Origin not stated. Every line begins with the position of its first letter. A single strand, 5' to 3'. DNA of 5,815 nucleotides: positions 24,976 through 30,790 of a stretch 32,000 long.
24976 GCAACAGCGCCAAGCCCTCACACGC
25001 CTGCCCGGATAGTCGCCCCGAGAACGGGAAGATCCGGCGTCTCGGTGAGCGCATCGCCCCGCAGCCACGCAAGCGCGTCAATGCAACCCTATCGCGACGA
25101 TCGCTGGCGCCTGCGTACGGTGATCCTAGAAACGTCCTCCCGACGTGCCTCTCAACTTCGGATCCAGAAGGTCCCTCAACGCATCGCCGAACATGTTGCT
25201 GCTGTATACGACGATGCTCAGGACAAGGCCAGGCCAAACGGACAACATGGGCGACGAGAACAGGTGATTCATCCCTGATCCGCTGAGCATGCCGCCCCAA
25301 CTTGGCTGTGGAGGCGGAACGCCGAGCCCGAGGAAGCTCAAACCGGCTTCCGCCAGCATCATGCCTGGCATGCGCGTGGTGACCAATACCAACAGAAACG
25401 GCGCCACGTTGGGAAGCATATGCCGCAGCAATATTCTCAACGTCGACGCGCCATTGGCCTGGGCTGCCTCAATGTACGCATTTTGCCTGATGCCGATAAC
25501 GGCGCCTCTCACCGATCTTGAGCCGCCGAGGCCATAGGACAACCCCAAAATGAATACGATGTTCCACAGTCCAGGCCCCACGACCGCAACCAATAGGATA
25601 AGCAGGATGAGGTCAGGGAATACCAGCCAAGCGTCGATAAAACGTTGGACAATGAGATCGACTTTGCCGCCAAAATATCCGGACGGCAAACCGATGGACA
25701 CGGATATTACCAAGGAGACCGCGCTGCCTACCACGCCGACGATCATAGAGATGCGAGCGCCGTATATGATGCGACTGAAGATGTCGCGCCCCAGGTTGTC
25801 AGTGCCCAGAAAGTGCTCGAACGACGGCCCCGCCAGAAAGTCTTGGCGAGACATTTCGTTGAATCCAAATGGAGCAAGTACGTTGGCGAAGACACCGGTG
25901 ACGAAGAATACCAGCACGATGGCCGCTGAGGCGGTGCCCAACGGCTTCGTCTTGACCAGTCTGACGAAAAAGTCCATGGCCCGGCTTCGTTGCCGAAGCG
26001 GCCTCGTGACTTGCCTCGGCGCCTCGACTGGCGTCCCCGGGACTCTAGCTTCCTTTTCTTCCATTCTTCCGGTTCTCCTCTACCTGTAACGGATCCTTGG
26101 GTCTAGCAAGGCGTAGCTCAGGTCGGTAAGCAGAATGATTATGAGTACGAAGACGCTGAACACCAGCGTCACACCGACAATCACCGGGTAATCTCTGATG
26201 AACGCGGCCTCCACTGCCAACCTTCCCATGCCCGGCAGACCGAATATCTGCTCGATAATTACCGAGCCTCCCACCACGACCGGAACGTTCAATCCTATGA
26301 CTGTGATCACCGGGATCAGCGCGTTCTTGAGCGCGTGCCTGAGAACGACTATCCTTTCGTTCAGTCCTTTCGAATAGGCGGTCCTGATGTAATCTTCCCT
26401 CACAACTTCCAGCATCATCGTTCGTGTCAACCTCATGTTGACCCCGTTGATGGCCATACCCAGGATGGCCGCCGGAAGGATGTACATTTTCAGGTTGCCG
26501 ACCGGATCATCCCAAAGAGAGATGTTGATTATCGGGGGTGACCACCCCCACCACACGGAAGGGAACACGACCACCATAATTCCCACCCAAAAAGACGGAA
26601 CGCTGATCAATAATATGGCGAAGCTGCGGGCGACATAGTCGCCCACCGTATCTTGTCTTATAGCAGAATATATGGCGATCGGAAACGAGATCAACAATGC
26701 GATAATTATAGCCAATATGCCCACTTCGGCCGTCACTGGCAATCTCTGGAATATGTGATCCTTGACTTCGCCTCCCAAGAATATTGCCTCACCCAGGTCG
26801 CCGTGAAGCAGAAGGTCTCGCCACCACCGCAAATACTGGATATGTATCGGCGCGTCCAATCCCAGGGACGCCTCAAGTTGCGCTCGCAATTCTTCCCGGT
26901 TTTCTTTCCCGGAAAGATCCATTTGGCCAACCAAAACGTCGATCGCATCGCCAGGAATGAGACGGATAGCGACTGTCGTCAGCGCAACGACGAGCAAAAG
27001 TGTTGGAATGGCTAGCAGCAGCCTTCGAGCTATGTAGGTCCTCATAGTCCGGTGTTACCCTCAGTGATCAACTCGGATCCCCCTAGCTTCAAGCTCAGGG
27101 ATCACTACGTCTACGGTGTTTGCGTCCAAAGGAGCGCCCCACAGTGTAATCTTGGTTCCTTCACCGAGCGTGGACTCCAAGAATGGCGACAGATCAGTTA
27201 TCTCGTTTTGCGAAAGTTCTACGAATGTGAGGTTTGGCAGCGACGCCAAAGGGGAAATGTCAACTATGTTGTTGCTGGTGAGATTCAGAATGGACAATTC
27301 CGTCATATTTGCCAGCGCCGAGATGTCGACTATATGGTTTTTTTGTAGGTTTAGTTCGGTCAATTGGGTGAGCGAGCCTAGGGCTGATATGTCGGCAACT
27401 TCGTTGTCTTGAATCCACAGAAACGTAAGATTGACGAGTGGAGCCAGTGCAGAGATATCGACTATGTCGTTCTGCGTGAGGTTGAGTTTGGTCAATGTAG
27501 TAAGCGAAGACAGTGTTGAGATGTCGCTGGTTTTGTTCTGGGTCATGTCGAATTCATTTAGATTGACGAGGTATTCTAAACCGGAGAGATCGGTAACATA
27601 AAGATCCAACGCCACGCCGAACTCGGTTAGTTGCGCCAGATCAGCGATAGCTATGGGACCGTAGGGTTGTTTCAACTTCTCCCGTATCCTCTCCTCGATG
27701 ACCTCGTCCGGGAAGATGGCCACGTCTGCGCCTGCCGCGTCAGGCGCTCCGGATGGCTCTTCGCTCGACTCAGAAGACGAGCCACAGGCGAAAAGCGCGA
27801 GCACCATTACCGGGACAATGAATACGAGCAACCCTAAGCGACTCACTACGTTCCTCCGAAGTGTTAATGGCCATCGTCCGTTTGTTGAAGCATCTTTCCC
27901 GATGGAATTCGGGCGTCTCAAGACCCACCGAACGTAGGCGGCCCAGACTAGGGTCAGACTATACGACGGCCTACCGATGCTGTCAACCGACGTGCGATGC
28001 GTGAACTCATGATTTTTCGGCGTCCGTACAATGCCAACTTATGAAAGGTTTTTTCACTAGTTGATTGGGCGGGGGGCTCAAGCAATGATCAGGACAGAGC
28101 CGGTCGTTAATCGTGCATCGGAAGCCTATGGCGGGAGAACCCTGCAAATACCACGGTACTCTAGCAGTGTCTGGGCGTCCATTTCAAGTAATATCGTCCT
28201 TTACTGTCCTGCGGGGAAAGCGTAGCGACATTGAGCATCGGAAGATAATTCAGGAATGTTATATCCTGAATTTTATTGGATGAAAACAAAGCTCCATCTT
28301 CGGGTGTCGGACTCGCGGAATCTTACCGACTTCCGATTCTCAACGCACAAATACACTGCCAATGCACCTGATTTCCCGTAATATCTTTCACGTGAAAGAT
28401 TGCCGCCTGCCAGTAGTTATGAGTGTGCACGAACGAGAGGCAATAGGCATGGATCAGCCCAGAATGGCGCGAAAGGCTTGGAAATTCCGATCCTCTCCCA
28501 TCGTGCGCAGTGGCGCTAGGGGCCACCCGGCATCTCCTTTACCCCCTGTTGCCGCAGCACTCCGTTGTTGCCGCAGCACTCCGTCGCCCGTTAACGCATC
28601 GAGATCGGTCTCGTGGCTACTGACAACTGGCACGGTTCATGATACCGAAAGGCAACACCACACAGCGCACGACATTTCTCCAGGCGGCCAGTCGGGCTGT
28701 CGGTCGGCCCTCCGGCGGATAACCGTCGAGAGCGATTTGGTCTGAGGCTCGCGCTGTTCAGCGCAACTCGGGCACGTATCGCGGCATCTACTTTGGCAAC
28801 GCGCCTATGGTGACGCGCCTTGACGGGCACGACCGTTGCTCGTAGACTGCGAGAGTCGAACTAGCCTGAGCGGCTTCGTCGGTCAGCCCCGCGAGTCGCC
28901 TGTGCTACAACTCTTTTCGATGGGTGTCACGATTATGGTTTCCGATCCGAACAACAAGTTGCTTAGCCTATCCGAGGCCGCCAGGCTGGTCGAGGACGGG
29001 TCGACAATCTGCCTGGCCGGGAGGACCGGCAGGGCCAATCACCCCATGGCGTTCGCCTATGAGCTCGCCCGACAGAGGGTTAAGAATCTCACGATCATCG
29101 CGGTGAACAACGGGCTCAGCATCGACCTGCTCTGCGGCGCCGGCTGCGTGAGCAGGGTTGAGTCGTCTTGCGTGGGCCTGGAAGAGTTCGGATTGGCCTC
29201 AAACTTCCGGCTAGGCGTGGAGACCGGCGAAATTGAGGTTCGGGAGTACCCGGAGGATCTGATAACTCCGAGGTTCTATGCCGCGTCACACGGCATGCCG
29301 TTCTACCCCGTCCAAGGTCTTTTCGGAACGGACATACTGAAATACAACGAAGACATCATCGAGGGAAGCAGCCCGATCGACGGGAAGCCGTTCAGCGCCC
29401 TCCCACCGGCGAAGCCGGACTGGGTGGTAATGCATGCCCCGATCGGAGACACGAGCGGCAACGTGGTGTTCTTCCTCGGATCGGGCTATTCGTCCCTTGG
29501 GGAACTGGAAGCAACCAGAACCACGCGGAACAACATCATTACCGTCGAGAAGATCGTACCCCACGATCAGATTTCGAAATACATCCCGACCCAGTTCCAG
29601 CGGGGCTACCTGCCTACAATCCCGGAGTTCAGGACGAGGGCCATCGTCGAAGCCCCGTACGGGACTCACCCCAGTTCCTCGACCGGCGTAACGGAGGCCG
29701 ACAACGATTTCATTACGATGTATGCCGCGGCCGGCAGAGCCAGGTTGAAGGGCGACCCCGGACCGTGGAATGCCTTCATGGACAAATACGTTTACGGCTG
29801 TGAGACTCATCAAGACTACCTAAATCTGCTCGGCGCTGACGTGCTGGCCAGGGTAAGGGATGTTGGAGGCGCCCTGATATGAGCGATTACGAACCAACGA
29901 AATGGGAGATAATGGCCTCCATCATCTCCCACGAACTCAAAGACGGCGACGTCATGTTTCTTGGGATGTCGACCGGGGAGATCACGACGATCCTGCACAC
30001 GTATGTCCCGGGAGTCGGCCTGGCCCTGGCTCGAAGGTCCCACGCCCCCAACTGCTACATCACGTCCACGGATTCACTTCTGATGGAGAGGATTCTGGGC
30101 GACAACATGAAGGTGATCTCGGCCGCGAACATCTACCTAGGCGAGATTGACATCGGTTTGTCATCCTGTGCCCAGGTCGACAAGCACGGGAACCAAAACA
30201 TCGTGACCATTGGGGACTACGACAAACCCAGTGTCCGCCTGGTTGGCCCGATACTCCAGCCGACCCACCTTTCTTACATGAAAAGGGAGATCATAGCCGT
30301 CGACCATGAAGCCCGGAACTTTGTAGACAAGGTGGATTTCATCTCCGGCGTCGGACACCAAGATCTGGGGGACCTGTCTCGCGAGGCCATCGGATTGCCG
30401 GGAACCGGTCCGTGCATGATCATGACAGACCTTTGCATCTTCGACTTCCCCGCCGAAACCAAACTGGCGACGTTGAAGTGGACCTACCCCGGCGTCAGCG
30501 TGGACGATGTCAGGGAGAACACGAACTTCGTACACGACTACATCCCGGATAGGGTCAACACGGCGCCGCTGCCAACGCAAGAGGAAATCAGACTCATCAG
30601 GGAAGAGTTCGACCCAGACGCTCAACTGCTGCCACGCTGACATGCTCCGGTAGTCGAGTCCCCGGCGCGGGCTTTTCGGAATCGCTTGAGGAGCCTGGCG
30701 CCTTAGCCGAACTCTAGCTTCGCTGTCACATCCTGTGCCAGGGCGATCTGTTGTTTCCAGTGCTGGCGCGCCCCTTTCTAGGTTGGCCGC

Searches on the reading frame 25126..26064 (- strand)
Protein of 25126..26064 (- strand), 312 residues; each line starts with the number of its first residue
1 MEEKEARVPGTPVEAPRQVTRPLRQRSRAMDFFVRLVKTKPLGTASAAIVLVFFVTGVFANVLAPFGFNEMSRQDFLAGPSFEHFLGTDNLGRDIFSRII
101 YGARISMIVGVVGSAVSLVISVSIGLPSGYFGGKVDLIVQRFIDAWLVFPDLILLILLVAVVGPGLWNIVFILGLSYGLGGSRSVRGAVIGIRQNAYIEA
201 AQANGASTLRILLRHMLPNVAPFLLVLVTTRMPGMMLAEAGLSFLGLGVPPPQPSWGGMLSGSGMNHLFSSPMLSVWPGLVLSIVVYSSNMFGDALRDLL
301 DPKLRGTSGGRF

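Call 7: search_protein_families(library=pfam, proteins=[window:25126-26064:-], max_evalue=0.001)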
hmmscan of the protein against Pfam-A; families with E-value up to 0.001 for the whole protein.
window:25126-26064:- (312 aa): 1 family
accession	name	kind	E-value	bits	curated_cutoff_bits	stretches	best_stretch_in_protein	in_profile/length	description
PF00528.27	BPD_transp_1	-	8.3e-29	101.1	26.4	1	122-305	2-183/184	Binding-protein-dependent transport system inner membrane component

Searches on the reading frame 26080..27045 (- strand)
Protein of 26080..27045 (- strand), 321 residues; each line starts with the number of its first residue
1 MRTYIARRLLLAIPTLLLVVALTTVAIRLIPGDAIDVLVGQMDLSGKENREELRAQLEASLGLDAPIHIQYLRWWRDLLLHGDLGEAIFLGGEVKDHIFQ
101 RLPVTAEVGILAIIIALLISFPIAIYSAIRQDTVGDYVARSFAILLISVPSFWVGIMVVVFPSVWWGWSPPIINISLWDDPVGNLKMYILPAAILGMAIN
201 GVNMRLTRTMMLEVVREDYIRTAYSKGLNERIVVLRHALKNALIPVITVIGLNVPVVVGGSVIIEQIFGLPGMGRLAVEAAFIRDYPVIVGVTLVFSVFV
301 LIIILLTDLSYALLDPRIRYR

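Call 7: search_protein_families(library=pfam, proteins=[window:26080-27045:-], max_evalue=0.001)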
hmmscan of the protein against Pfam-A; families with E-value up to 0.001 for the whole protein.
window:26080-27045:- (321 aa): 2 families
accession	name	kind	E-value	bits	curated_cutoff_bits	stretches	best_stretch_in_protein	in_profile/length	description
PF00528.27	BPD_transp_1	-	3.4e-36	125.1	26.4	1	121-319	2-183/184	Binding-protein-dependent transport system inner membrane component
PF19300.4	BPD_transp_1_N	-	1.4e-06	28.9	23.8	1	1-84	1-78/114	Binding-prot-dependent transport system membrane comp, N-term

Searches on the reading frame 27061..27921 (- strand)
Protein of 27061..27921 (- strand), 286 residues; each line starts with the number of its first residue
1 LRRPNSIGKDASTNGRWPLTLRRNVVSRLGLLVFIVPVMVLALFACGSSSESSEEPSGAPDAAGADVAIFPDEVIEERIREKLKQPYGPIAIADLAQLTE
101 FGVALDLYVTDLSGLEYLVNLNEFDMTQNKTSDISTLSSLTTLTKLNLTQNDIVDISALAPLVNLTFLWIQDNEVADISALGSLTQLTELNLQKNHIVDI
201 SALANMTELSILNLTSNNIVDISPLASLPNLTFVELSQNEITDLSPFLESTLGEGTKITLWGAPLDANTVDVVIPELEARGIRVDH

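Call 7: search_protein_families(library=pfam, proteins=[window:27061-27921:-], max_evalue=0.001)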
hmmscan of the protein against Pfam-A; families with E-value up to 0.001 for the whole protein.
window:27061-27921:- (286 aa): 7 families
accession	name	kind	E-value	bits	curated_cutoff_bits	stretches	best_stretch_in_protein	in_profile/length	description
PF12799.13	LRR_4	-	1.7e-30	104.8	27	5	164-205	2-44/44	Leucine Rich repeats (2 copies)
PF13855.12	LRR_8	-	4.5e-11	42.8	27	2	177-219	17-61/61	Leucine rich repeat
PF14580.12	LRR_9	-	3.2e-06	27.3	30.5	1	170-243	49-127/175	Leucine-rich repeat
PF13516.12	LRR_6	-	2.1e-05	24.7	23.4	0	140-155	2-17/24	Leucine Rich repeat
PF23211.1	LRR_LRWD1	-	8.1e-05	22.9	28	1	174-245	31-102/190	Leucine-rich repeat and WD repeat-containing protein 1, LRR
PF23598.1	LRR_14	-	0.00021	20.6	40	0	114-240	112-250/353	Leucine-rich repeat region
PF23952.1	LRR_EndoS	-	0.00083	20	27.9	0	98-195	21-116/116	Endo-beta-N-acetylglucosaminidase EndoS LRR domain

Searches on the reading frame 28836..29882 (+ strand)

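Call 30: search_protein_families(library=pfam, proteins=[window:28836-29882:+], max_evalue=0.1)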
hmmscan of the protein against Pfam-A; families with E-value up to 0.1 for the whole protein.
window:28836-29882:+ (348 aa): 1 family
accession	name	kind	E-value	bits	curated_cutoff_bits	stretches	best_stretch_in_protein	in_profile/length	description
PF01144.29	CoA_trans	-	3e-21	76.3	23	1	44-246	3-199/217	Coenzyme A transferase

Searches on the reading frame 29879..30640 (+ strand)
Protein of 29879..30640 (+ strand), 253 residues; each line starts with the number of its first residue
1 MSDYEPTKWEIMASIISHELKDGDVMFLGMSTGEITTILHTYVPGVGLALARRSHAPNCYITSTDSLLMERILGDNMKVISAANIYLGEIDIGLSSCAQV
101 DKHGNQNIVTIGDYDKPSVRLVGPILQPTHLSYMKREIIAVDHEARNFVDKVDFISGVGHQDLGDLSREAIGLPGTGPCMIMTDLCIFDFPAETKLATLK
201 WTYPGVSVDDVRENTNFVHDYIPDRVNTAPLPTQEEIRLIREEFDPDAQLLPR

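Call 30: search_protein_families(library=pfam, proteins=[window:29879-30640:+], max_evalue=0.1)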
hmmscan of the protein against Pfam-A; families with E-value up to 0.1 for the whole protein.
window:29879-30640:+ (253 aa): 1 family
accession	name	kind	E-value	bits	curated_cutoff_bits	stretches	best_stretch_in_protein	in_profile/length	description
PF01144.29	CoA_trans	-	5.8e-11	42.6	23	1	96-214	107-217/217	Coenzyme A transferase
